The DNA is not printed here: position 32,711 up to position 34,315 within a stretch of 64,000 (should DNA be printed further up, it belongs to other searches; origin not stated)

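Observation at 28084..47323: Three paralogous ~430-aa divergent DRE-TIM (HMGL-like) metallolyases inside one catabolic cluster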

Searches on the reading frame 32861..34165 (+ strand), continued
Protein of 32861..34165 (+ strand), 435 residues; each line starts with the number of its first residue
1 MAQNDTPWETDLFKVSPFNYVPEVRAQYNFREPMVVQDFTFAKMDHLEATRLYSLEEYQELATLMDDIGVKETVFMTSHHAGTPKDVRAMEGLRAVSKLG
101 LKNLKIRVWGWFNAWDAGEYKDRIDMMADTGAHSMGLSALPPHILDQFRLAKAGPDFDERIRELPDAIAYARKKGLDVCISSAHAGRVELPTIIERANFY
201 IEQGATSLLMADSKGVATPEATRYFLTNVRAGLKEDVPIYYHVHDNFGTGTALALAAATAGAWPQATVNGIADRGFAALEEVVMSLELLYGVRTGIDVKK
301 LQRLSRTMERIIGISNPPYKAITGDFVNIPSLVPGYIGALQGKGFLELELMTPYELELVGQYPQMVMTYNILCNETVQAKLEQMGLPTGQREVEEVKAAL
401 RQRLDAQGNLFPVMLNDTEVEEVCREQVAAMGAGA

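Call 28: search_protein_representatives(alignment_id=A2)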
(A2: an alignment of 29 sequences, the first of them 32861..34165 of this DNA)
Query: 29 sequences, 431 profile positions. Proteins with E-value up to 0.001 (for the whole library): 8124; up to 1e-10: 3621; up to 1e-30: 839. The best 150 are listed.
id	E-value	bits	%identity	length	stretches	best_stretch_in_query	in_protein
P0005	7.4e-194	661.2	-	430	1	3-429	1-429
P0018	2.2e-159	547.6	-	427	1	3-429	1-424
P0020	1.2e-154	532.0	-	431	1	3-429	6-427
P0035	7.4e-146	503.1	-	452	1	6-429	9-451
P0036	3.3e-143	494.3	-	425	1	11-428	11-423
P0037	2.2e-131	455.4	-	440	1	9-429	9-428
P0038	3.6e-131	454.7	-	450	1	1-429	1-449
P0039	3.3e-130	451.5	-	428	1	4-429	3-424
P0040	2.8e-115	402.3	-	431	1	7-427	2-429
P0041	3.3e-115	402.1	-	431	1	8-429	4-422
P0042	1.1e-113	397.1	-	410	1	17-429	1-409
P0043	1.5e-113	396.6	-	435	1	6-427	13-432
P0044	5.6e-112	391.4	-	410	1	26-429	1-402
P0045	7.9e-112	390.9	-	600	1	11-429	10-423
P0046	2.4e-110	386.1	-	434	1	11-428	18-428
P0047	3.0e-110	385.8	-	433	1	8-428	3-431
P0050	5.9e-105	368.3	-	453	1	8-428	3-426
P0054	2.8e-101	356.2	-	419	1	7-429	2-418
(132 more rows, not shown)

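Call 34: list_cluster_members(proteins=[P0036, P0037, P0039, P0042, P0044, P0045, P0046, P0047, P0050, P0054])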
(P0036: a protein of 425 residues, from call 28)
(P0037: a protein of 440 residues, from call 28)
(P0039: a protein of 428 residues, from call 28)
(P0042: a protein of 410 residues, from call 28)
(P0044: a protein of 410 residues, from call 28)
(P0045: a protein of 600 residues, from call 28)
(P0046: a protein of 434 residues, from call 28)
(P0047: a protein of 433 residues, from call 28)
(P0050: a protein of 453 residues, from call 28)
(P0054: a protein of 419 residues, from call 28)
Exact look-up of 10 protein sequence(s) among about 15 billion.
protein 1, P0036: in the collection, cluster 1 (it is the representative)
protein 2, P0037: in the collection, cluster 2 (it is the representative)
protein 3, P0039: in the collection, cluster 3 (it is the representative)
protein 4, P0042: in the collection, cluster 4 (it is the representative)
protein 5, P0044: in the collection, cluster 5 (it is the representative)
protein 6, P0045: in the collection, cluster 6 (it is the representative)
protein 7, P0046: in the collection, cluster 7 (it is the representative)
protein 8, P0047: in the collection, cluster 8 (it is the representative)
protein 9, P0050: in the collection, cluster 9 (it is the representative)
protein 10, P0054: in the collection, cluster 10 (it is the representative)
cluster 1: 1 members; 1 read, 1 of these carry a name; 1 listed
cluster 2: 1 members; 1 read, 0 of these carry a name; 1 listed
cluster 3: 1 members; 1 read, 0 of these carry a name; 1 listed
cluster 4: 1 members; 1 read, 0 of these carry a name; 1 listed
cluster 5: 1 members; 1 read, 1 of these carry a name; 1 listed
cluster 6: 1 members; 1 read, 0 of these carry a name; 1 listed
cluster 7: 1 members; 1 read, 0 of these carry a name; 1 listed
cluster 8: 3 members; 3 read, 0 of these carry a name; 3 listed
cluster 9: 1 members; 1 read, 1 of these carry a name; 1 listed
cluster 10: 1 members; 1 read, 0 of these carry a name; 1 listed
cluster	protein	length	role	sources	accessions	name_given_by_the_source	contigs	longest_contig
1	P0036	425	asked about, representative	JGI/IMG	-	isopropylmalate/homocitrate/citramalate synthase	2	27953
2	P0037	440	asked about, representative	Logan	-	-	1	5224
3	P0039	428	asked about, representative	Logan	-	-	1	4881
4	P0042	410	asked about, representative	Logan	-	-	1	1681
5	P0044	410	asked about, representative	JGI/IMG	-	hypothetical protein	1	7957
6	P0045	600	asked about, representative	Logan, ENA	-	-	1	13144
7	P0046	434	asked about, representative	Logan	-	-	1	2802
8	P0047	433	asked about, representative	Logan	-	-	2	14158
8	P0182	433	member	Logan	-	-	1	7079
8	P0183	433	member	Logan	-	-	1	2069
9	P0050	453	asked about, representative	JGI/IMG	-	D-citramalate synthase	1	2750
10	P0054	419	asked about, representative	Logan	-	-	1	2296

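Call 36: find_related_loci(query=A3, collection=genome_contigs, flank=10000)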
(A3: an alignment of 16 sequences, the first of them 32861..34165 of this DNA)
Query A3 (435 aa) in genome_contigs; peptide patterns used: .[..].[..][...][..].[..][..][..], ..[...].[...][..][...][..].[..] (x = any residue, [..] = any of these).
53 stretches matched a pattern; 7 encode a relative of the query (tblastn E <= 1e-3); 7 distinct loci.
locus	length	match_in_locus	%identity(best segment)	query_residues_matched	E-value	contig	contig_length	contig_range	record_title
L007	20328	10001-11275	71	1-426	0e+0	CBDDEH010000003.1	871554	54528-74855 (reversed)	MAG: Dehalococcoidia bacterium isolate ab2729b3-5e60-47ca-9461-4bcedbe27f68 genome assembly, contig: contig_3, whole gen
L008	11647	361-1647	59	1-429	2e-162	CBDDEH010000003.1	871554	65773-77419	MAG: Dehalococcoidia bacterium isolate ab2729b3-5e60-47ca-9461-4bcedbe27f68 genome assembly, contig: contig_3, whole gen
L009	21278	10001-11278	48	7-430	4e-134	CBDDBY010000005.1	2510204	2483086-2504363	MAG: Dehalococcoidia bacterium isolate 6451269b-cfe0-478f-bad6-08f7be57dee7 genome assembly, contig: contig_5, whole gen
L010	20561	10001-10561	33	164-342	1e-20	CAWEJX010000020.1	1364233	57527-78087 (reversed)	MAG: uncultured Acidobacteriota bacterium isolate MFD05942.bin.2.136 genome assembly, contig: contig_8737, whole genome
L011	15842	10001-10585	31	156-342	7e-19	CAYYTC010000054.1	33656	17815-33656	MAG TPA_asm: uncultured Acidobacteriota bacterium isolate SRP192927_co7_741 genome assembly, contig: NODE_1992_length_33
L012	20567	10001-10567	33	162-360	6e-19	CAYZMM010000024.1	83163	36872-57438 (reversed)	MAG TPA_asm: uncultured Thermodesulfobacteriota bacterium isolate SRP141376_co2_50 genome assembly, contig: NODE_736_len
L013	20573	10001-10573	29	160-360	2e-18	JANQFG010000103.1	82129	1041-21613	MAG: bacterium isolate PL23a_bin.76 k99_3691147, whole genome shotgun sequence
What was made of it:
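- Tried and rejected: A narrower alignment worked on genomes (call 36). The closest K-clade loci are in Dehalococcoidia MAGs (call 36).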

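Call 46: find_related_loci(query=A4, collection=metagenome_contigs, flank=10000)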
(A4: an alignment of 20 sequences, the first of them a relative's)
Query A4 (431 aa) in metagenome_contigs; peptide patterns used: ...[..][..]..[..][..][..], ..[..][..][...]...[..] (x = any residue, [..] = any of these).
600 stretches matched a pattern (row limit reached: there are more); 518 encode a relative of the query (tblastn E <= 1e-3); the best 80 are kept; 80 distinct loci.
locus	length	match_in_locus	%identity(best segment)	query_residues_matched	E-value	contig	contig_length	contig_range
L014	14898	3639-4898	42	4-419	2e-100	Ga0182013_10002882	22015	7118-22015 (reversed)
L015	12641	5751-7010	42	4-419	2e-100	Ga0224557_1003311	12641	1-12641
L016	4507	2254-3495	44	7-421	1e-90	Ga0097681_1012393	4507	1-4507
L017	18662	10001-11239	39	5-419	6e-86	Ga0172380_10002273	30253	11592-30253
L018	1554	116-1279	29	12-420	4e-49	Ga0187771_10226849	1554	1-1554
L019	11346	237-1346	32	12-392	4e-46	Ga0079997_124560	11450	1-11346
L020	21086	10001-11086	31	12-389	3e-44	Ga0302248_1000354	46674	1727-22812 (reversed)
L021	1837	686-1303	43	212-413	7e-45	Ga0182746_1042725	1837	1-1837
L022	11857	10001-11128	34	30-421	6e-43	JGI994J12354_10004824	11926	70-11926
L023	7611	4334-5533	28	12-420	5e-42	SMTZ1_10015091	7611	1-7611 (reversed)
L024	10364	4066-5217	28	12-401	7e-42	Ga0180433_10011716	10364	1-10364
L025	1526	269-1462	28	9-420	1e-41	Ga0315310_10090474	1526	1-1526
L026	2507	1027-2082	29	21-389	2e-40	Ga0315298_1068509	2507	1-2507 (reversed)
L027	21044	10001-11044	32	27-393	8e-40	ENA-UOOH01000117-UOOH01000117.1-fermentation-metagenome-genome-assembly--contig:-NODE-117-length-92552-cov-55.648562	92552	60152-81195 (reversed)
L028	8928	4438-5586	29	12-419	5e-40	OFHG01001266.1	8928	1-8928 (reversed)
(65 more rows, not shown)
